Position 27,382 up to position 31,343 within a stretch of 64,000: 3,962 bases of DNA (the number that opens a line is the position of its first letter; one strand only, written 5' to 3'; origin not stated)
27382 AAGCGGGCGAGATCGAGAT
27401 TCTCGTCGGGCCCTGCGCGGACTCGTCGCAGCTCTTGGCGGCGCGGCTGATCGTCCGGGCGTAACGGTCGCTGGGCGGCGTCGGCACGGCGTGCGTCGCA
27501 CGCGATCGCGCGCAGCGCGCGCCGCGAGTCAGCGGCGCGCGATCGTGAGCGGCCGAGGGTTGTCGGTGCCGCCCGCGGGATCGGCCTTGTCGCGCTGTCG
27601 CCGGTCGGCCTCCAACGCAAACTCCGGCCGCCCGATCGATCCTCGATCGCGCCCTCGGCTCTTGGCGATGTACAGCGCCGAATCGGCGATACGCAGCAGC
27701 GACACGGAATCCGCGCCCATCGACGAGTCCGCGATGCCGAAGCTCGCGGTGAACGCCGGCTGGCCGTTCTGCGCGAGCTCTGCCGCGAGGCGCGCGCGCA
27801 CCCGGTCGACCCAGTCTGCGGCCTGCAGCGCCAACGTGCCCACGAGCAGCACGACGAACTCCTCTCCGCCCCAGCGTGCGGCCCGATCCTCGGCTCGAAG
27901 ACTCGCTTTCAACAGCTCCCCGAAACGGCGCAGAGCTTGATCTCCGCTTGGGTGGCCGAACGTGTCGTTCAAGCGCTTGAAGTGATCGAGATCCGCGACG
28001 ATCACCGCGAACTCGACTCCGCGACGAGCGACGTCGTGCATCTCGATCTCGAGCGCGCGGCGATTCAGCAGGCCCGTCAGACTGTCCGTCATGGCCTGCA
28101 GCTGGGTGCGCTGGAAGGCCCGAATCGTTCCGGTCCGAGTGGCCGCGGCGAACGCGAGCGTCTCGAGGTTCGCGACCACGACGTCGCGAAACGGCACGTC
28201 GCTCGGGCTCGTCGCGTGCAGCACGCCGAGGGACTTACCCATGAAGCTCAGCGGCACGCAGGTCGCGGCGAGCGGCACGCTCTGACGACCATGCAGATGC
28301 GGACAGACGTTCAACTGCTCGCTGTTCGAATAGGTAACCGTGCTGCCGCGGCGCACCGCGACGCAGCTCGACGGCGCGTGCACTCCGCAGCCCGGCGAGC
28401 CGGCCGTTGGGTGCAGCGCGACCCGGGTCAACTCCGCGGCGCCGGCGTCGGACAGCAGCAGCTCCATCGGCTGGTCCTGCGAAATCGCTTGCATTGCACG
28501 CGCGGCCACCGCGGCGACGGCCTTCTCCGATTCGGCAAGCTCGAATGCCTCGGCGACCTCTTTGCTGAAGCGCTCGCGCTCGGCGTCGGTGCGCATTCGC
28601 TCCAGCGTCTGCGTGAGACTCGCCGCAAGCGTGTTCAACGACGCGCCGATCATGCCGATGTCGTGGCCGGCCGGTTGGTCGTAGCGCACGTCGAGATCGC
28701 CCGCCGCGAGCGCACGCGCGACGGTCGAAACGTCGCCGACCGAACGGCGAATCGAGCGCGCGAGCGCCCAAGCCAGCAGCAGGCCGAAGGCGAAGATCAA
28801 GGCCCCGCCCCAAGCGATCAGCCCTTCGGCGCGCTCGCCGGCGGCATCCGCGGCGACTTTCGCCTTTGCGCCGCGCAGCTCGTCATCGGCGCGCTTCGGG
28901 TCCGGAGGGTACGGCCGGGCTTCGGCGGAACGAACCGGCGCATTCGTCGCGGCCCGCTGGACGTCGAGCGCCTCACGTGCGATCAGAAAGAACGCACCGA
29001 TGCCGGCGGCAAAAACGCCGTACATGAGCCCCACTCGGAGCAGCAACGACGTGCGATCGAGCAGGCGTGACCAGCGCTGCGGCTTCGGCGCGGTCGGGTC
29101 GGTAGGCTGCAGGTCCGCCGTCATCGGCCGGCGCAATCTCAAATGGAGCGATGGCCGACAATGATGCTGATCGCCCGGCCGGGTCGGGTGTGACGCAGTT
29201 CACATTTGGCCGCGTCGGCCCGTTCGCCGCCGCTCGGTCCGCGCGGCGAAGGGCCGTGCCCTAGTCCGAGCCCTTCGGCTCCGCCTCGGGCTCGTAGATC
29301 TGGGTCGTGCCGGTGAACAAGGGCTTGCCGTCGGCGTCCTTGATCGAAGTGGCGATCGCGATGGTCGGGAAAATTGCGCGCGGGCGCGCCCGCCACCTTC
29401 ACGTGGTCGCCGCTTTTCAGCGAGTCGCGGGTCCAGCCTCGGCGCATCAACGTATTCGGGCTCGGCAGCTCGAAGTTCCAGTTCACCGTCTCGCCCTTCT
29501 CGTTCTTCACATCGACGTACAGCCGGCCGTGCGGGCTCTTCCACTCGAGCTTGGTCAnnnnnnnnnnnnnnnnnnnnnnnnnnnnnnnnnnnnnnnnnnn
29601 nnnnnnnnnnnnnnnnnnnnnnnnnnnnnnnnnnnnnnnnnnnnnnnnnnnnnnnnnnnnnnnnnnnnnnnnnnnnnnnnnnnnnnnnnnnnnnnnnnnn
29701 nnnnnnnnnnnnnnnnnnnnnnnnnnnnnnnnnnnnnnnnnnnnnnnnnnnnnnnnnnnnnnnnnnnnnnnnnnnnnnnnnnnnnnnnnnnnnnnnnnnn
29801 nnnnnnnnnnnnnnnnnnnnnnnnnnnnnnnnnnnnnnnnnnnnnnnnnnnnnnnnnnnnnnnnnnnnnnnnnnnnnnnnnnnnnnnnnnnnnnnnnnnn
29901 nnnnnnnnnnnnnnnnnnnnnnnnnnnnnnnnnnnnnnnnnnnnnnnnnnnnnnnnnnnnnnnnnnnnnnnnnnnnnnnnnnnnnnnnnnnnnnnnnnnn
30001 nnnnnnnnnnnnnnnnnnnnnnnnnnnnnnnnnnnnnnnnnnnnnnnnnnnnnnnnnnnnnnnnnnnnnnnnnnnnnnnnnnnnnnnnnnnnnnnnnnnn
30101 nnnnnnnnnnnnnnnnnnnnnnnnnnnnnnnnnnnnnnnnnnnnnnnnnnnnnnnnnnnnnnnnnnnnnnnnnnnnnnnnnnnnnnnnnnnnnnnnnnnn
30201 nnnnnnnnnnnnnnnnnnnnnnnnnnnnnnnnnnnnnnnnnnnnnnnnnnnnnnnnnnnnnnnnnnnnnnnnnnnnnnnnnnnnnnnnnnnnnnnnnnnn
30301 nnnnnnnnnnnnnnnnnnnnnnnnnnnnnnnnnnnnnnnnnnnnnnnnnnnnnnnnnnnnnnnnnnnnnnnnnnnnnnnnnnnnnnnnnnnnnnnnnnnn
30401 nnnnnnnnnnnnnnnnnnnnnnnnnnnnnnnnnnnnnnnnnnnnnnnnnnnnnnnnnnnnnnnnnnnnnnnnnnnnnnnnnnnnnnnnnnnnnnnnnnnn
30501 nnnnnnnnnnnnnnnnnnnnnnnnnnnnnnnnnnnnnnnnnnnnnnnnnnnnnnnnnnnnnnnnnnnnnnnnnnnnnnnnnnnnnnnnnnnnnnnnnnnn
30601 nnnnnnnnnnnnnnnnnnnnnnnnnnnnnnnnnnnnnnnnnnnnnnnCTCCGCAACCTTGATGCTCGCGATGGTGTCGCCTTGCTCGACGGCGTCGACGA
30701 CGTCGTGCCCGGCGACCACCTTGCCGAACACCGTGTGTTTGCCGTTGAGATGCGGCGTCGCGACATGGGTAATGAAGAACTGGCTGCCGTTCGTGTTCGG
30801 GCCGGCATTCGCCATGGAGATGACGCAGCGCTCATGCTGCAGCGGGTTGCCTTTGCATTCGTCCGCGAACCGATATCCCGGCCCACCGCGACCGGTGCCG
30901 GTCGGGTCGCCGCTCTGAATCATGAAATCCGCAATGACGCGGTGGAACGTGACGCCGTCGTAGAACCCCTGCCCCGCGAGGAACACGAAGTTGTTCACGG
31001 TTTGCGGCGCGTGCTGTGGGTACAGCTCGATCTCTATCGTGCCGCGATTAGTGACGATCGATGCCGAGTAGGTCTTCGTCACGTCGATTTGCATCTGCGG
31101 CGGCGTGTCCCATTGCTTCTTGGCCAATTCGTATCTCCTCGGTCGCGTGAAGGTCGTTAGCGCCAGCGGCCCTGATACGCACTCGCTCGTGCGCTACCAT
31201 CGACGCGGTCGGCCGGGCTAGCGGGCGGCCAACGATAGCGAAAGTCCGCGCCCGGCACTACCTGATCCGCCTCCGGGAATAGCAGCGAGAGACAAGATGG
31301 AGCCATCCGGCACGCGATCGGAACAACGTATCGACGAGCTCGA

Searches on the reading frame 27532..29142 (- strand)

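Call 45: search_protein_families(library=pfam, proteins=[window:27532-29142:-], max_evalue=0.001)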
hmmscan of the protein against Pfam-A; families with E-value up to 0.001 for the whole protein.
window:27532-29142:- (537 aa): 3 families
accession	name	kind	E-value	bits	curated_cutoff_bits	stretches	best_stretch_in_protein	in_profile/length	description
PF00990.26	GGDEF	-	3.9e-37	127.9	23.8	1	350-500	1-161/161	Diguanylate cyclase, GGDEF domain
PF00672.30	HAMP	-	5.1e-09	36.8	25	1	127-177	2-52/53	HAMP domain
PF13185.12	GAF_2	-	7.4e-05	23.4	28.6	1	249-334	51-132/136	GAF domain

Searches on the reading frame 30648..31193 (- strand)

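Call 45: search_protein_families(library=pfam, proteins=[window:30648-31193:-], max_evalue=0.001)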
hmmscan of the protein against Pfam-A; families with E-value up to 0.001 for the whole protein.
window:30648-31193:- (182 aa): 1 family
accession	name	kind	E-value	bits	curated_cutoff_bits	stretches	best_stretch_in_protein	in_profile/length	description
PF00160.26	Pro_isomerase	-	2.2e-47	161.7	21.7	1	45-174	3-142/159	Cyclophilin type peptidyl-prolyl cis-trans isomerase/CLD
